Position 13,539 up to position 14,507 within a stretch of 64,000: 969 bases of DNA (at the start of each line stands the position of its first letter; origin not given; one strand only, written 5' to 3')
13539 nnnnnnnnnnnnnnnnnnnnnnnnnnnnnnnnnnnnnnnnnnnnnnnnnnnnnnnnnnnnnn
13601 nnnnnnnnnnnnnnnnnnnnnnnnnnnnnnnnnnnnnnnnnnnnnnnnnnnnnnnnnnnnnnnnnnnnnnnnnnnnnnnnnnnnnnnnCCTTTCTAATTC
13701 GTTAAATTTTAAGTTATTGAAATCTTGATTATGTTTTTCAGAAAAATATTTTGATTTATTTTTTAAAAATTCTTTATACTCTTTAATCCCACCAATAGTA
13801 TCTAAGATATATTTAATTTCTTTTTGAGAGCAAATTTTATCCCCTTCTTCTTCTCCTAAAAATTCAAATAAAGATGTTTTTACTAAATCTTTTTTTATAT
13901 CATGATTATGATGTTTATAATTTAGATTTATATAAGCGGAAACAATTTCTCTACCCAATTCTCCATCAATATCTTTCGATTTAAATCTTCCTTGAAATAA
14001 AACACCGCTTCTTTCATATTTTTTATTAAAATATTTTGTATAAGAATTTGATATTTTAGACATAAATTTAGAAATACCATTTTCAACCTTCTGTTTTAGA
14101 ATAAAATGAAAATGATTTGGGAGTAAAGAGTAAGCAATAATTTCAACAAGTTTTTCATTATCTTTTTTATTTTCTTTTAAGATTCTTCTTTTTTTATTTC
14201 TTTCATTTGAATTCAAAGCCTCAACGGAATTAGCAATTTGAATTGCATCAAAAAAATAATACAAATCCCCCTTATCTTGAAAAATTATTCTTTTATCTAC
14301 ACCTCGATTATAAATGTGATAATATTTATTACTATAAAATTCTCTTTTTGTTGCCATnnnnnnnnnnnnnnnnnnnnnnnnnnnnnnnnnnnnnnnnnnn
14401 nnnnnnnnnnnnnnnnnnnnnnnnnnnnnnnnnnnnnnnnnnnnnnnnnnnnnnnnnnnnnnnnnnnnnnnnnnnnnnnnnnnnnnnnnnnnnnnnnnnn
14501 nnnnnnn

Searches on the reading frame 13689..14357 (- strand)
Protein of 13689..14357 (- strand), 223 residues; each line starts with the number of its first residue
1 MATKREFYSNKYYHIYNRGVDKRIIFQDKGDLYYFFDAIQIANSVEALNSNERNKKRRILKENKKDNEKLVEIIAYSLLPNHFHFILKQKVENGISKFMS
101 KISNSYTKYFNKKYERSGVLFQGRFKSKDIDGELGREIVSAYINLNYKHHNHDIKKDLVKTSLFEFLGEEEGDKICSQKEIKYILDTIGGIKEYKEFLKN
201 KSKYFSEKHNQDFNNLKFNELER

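Call 9: search_protein_families(library=pfam, max_evalue=0.1, proteins=[window:13689-14357:-])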
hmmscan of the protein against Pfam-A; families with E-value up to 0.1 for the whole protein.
seq(223 aa): 1 family
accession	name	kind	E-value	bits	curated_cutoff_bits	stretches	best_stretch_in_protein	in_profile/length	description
PF01797.21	Y1_Tnp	-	2.7e-10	40.9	23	1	47-144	19-119/121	Transposase IS200 like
